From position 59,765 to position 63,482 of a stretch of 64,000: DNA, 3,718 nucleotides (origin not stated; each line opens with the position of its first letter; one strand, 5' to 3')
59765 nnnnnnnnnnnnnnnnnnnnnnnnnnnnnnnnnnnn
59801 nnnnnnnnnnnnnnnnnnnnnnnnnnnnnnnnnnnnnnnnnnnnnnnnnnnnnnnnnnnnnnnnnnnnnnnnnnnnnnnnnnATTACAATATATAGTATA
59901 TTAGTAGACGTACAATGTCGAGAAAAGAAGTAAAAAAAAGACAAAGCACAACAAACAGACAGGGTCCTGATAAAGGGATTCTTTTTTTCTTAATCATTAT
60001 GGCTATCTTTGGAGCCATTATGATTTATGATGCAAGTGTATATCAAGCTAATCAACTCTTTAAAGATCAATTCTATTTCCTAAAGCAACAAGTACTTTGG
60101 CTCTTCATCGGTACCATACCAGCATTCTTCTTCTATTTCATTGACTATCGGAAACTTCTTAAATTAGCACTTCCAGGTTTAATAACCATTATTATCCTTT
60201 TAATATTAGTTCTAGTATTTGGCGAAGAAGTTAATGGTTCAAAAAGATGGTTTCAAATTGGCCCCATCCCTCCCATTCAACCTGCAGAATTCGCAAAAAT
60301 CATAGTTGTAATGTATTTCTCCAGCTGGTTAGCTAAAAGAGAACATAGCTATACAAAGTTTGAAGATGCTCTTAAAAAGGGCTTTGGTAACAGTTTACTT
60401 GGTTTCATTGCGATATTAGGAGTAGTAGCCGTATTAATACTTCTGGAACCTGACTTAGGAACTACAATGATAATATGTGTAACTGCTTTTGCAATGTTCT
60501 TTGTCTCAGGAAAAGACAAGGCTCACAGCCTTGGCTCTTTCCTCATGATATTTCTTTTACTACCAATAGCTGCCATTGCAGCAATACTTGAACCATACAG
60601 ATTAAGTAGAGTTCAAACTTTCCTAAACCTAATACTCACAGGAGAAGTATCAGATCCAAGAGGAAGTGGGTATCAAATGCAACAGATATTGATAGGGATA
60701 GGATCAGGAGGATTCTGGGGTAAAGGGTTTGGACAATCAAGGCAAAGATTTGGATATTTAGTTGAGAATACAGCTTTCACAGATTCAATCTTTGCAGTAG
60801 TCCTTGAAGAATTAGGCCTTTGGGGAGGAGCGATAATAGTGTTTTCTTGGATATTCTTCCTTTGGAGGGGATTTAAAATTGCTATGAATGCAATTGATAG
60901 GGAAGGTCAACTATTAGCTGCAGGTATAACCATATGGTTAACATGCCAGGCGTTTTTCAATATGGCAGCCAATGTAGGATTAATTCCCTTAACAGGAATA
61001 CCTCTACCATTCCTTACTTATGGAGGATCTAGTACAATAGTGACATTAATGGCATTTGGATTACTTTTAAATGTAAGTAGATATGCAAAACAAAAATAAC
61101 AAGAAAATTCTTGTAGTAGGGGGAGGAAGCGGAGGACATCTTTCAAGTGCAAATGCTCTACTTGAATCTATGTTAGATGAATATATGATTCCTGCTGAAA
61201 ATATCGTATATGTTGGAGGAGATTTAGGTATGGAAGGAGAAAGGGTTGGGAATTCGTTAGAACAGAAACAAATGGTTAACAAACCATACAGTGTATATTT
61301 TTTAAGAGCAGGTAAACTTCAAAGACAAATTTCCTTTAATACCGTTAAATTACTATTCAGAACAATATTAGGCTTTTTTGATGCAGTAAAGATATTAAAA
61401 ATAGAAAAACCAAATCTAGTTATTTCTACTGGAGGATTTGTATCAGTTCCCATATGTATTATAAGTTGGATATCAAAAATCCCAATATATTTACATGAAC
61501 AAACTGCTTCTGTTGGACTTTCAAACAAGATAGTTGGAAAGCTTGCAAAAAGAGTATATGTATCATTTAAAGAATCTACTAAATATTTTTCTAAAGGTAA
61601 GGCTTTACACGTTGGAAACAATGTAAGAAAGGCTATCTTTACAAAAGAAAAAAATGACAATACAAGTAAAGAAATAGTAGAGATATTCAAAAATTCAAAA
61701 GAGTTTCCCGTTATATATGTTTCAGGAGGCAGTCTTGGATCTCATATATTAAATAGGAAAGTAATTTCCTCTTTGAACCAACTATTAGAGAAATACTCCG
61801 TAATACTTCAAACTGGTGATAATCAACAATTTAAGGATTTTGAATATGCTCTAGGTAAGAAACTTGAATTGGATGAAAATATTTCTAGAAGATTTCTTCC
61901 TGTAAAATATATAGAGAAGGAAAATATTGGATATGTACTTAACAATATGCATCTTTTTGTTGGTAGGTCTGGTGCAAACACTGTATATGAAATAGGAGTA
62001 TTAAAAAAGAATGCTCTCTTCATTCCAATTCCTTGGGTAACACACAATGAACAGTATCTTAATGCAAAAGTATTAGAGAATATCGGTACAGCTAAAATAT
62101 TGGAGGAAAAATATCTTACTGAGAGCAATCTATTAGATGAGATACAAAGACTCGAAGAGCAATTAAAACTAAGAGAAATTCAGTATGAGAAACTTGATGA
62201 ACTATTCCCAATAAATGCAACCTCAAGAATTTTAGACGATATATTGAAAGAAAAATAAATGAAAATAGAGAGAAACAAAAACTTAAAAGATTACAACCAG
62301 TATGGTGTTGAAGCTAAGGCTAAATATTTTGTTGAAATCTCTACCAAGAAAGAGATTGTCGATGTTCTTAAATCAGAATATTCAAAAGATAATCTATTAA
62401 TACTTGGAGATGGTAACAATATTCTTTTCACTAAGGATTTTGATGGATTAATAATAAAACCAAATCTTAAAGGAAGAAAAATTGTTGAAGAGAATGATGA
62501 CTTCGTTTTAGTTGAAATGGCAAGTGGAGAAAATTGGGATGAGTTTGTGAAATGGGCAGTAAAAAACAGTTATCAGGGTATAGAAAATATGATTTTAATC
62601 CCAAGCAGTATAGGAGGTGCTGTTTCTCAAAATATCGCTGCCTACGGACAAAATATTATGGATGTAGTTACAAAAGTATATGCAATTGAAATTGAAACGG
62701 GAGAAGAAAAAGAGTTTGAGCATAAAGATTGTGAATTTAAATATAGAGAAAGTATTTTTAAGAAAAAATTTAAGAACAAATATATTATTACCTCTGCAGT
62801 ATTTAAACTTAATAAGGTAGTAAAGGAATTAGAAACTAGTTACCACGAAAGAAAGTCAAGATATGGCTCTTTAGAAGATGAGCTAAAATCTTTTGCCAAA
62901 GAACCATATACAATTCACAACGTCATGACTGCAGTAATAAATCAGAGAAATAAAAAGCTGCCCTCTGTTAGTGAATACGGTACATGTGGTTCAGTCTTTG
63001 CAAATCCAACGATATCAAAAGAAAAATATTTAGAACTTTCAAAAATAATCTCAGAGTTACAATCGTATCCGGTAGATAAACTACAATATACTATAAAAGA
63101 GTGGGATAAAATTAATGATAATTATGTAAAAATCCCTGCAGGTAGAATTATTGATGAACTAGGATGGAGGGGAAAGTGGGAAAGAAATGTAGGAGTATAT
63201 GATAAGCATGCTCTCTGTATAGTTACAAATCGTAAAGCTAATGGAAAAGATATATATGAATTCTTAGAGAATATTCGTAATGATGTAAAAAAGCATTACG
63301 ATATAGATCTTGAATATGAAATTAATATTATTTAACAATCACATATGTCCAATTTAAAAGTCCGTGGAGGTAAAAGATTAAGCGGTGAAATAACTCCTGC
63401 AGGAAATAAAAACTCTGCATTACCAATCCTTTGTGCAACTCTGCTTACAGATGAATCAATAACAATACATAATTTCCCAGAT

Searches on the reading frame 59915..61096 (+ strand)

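Call 18: search_protein_families(library=pfam, proteins=[window:59915-61096:+], max_evalue=0.001)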
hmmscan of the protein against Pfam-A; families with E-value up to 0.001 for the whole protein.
window:59915-61096:+ (394 aa): 1 family
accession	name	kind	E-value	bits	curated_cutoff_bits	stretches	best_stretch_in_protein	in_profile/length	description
PF01098.24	FTSW_RODA_SPOVE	-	1.7e-92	310.6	26.4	1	23-392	5-355/356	Cell cycle protein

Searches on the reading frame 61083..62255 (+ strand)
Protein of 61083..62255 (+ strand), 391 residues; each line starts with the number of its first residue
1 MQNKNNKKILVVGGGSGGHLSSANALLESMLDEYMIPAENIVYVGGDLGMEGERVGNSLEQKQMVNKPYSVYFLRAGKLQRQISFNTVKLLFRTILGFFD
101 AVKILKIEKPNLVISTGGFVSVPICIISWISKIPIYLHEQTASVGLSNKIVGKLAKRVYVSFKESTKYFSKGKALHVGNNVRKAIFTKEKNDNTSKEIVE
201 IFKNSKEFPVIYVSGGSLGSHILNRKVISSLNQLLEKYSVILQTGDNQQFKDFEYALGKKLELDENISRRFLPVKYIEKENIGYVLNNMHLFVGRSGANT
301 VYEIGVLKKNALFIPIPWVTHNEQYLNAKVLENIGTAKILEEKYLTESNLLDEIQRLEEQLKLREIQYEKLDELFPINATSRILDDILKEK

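Call 18: search_protein_families(library=pfam, proteins=[window:61083-62255:+], max_evalue=0.001)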
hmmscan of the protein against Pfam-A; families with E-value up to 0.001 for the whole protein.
window:61083-62255:+ (391 aa): 3 families
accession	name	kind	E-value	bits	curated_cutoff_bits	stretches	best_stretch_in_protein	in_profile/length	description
PF04101.22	Glyco_tran_28_C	-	3.3e-23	83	22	1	210-360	1-143/166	Glycosyltransferase family 28 C-terminal domain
PF03033.26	Glyco_transf_28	-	4.3e-21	75.9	26.2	1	9-160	1-139/139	Glycosyltransferase family 28 N-terminal domain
PF08660.17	Alg14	-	9e-06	26.2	27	1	14-167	5-160/171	Oligosaccharide biosynthesis protein Alg14 like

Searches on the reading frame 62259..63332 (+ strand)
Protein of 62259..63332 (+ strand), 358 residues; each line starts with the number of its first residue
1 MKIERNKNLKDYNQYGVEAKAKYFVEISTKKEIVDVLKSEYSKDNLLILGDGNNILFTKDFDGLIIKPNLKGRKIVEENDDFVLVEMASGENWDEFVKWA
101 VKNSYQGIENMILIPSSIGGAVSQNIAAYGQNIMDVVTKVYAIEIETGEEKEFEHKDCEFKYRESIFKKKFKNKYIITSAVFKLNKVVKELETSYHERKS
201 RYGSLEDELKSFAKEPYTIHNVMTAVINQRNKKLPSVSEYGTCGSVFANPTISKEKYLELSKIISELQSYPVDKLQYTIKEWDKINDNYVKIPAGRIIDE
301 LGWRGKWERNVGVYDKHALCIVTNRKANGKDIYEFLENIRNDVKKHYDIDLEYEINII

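Call 18: search_protein_families(library=pfam, proteins=[window:62259-63332:+], max_evalue=0.001)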
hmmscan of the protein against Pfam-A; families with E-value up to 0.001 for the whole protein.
window:62259-63332:+ (358 aa): 2 families
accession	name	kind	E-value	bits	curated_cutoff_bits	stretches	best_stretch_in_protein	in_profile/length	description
PF02873.21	MurB_C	-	2.2e-22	79.5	27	1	219-358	2-99/99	UDP-N-acetylenolpyruvoylglucosamine reductase, C-terminal domain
PF01565.28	FAD_binding_4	-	9.9e-14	51.7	26.4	1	22-150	2-135/139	FAD binding domain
